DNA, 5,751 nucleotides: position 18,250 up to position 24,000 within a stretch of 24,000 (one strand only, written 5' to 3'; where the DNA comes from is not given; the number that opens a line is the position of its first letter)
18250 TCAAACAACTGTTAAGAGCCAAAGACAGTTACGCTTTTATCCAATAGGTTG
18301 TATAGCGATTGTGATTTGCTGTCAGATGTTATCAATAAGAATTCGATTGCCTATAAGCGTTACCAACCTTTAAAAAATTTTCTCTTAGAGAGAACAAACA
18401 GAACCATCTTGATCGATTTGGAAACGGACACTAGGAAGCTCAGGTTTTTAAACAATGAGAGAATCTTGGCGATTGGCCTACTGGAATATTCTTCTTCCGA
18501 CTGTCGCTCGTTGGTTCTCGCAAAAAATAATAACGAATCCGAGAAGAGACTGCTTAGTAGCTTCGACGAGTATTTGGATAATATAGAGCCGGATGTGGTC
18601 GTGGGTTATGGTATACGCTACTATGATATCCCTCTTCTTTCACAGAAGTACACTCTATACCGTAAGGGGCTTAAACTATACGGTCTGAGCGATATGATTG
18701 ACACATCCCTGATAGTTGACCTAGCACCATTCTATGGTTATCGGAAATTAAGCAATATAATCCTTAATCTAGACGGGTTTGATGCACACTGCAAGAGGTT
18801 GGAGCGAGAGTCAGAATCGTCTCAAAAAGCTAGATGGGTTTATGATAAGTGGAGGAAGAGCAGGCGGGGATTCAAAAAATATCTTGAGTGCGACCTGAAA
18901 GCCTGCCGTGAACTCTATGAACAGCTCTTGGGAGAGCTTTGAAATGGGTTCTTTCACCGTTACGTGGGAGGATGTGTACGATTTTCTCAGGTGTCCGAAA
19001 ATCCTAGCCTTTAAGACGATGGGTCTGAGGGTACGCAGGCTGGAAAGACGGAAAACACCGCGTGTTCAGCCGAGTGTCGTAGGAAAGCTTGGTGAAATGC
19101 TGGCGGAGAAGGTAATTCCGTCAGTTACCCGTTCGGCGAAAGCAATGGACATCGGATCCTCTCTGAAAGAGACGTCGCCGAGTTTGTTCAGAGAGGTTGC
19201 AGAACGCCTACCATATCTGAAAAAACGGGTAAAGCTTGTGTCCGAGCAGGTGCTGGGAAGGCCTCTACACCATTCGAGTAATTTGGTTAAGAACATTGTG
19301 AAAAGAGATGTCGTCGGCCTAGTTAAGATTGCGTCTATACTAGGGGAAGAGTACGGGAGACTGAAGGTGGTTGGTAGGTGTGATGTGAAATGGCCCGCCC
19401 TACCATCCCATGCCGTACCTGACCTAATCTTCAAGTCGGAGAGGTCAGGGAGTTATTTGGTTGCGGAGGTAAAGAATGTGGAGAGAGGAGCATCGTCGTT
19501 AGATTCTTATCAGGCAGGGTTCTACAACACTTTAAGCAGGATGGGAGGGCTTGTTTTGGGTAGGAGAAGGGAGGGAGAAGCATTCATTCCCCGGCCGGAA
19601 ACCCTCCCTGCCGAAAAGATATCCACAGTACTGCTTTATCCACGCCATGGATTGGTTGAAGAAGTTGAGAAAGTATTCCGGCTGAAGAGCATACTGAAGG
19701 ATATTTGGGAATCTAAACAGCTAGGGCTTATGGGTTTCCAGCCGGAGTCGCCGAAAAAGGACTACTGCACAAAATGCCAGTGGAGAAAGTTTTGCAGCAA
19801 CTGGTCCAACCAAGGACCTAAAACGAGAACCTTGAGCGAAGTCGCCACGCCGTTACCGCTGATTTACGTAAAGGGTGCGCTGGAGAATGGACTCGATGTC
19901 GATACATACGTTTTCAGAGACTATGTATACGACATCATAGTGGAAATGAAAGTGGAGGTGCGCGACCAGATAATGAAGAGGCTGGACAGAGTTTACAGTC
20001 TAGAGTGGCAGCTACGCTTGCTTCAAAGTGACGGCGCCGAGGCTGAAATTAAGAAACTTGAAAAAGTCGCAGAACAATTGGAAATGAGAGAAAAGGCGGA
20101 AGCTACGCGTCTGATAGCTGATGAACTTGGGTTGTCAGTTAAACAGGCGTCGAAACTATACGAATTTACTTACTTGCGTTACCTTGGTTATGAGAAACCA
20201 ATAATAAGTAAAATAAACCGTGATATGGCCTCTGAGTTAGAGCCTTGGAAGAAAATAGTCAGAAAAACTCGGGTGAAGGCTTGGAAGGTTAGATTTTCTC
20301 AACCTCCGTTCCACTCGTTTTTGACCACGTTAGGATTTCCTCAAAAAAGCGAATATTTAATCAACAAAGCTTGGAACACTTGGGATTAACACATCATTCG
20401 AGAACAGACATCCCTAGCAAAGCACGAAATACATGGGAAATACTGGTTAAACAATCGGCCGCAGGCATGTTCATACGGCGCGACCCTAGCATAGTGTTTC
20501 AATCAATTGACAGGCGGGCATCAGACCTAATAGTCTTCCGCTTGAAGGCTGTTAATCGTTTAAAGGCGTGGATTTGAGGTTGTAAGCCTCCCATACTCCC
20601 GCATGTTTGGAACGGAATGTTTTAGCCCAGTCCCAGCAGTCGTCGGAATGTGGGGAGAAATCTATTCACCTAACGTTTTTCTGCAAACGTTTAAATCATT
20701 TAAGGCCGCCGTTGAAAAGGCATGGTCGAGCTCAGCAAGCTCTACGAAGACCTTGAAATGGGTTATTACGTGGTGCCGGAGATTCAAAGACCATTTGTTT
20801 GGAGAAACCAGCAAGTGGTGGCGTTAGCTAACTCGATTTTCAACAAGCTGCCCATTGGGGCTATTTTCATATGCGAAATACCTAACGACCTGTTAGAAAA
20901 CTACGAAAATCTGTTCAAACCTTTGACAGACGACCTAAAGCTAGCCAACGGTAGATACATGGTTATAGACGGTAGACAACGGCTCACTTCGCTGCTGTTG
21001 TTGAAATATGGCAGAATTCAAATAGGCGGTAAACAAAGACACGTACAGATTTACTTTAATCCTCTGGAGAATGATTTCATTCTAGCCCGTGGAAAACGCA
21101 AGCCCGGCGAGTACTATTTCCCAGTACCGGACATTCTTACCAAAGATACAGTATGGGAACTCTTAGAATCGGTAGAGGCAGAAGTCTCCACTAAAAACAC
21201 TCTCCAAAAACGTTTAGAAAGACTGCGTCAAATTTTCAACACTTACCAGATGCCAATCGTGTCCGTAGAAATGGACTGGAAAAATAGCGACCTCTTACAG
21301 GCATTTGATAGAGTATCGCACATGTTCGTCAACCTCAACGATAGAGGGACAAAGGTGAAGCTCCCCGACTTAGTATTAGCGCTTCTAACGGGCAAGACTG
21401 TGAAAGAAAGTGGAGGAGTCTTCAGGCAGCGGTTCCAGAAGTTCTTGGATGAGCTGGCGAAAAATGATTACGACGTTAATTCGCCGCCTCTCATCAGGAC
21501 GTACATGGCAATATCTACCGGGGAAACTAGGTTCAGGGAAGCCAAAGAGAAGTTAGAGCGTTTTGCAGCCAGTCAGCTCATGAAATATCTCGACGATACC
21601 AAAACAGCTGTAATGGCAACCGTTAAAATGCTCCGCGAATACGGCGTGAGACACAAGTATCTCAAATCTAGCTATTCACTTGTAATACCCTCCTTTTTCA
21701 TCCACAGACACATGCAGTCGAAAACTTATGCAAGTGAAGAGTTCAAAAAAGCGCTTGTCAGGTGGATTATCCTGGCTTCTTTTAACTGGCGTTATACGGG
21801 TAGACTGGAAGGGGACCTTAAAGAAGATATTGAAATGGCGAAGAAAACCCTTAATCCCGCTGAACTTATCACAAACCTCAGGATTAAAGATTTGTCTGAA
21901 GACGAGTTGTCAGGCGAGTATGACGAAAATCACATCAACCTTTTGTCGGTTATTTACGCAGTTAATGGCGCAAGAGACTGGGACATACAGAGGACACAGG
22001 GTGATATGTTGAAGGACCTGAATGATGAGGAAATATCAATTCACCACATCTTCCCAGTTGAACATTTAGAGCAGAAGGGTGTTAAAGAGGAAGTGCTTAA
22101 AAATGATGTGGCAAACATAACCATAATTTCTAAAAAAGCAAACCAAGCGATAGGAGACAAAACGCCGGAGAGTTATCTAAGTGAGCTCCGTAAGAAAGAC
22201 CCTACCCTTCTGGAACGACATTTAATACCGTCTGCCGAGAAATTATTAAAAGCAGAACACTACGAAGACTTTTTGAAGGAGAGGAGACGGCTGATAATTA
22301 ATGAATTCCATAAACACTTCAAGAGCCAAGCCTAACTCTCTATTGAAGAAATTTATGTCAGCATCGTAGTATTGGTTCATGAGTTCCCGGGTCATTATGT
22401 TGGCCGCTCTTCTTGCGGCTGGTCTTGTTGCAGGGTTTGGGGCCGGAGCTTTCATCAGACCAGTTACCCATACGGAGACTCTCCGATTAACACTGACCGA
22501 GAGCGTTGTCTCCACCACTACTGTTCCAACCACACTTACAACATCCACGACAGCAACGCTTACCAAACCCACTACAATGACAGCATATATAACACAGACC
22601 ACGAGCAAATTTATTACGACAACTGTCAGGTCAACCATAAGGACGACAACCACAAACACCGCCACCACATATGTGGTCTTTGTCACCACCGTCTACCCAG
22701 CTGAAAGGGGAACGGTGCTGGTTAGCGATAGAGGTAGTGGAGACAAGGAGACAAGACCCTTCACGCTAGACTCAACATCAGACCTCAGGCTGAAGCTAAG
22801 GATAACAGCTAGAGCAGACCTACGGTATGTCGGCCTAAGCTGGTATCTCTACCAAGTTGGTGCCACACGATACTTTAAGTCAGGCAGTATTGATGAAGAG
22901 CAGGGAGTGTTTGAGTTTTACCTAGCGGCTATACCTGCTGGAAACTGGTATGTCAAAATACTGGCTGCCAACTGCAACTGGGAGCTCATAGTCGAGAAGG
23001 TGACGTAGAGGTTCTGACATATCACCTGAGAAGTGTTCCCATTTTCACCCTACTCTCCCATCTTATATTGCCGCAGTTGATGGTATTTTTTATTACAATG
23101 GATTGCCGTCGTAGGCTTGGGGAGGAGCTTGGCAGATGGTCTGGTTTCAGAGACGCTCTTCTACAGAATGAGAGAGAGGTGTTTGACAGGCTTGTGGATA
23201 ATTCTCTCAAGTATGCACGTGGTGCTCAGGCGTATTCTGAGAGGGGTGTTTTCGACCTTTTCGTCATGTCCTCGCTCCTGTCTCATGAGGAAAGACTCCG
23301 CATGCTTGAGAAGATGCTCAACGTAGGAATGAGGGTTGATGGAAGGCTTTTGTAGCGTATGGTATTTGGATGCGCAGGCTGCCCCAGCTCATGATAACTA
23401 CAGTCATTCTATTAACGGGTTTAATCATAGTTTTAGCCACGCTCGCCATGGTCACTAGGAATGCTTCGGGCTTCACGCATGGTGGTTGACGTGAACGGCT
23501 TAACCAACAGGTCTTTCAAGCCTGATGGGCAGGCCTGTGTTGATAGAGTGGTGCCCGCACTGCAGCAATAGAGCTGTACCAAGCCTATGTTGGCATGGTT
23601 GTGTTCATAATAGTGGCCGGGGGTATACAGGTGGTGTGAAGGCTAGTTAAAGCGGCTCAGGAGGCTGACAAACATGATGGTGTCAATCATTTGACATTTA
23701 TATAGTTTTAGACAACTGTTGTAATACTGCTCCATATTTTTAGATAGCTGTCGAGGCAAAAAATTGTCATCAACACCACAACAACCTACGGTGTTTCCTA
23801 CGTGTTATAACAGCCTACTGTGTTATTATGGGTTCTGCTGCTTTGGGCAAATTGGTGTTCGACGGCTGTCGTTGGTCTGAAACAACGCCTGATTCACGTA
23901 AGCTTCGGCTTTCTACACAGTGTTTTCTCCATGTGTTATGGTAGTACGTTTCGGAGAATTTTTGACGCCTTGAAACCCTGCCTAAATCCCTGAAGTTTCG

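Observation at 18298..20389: Translationally coupled DEDDy 3'-5' exonuclease + Cas4-like Fe-S nuclease pair with no CRISPR-Cas context: candidate undescribed two-nuclease module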

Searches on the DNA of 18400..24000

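Call 24: search_rna_families(source=window, start=18400, end=24000, threshold=evalue, max_evalue=1, show_alignments=2)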
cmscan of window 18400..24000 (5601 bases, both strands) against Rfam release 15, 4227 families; matches with E-value up to 1: 1.
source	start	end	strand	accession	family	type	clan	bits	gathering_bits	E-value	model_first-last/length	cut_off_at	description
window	19158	19196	-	RF02262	MAT2A_C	Cis-reg;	-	22.2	47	0.47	1-52/52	no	MAT2A 3'UTR stem loop C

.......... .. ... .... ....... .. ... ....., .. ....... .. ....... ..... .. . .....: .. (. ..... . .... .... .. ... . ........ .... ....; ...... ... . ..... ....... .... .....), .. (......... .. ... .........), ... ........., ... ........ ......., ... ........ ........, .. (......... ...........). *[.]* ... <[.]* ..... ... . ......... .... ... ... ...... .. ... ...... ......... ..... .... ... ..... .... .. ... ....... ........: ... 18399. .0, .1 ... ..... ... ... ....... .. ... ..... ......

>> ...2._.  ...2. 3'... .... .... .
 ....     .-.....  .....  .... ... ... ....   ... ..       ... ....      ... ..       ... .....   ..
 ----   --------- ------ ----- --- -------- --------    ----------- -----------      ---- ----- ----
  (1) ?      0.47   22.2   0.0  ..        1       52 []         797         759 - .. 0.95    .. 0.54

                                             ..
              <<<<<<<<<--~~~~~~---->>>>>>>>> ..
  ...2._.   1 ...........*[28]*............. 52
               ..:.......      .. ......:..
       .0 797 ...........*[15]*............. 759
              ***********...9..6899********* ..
